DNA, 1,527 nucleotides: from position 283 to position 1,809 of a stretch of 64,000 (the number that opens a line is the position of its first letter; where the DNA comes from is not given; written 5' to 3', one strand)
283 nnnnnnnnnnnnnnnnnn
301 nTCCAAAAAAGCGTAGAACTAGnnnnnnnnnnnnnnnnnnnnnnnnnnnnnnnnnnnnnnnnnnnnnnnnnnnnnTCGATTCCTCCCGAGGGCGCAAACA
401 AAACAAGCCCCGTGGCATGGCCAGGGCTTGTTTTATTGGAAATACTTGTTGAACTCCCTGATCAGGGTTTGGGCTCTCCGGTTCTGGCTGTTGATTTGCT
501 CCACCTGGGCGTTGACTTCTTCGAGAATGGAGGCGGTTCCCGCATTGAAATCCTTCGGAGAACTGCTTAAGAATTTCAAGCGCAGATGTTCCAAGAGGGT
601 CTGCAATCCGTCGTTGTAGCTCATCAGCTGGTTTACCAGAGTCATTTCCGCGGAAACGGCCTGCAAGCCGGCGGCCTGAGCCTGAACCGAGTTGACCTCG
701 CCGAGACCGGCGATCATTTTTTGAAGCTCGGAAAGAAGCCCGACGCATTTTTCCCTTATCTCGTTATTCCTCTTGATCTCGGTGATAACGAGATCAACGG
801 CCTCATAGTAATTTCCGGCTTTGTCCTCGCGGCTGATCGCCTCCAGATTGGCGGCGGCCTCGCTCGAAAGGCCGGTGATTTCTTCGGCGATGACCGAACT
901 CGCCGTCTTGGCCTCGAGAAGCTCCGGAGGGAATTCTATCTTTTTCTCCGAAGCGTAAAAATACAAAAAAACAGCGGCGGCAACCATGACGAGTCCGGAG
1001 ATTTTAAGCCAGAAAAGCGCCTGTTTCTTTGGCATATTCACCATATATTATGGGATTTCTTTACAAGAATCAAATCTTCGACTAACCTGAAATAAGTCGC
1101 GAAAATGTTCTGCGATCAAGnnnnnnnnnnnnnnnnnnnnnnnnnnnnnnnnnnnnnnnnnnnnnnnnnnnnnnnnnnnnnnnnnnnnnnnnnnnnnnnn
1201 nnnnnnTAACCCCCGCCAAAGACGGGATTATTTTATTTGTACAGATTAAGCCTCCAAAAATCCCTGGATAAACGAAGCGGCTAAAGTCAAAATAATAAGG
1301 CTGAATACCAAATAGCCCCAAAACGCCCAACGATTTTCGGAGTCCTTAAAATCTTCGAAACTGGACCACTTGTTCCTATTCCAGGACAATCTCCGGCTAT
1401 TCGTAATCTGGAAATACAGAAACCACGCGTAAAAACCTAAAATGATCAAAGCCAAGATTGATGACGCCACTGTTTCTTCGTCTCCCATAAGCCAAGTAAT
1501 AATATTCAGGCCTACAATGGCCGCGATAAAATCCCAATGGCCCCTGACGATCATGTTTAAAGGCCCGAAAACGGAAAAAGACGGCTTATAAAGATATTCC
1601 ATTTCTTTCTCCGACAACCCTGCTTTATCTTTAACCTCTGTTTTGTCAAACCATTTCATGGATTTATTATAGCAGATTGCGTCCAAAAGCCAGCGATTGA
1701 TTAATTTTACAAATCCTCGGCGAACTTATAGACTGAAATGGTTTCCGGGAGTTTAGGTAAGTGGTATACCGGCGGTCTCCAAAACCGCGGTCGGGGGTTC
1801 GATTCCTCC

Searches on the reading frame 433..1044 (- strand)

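Call 93: search_protein_families(library=pfam, proteins=[window:433-1044:-], max_evalue=0.01)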
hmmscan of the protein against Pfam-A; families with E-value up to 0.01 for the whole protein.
window:433-1044:- (203 aa): 1 family
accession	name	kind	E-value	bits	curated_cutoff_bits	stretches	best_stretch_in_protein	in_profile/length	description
PF06103.16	DUF948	-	0.0018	18.9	37.2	0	15-91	1-78/89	Bacterial protein of unknown function (DUF948)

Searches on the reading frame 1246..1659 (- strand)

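Call 93: search_protein_families(library=pfam, proteins=[window:1246-1659:-], max_evalue=0.01)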
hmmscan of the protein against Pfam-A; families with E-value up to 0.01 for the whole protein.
window:1246-1659:- (137 aa): 1 family
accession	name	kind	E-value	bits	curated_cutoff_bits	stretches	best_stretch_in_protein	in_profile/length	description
PF00689.26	Cation_ATPase_C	-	0.0084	16.4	27.3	1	34-129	52-138/175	Cation transporting ATPase, C-terminus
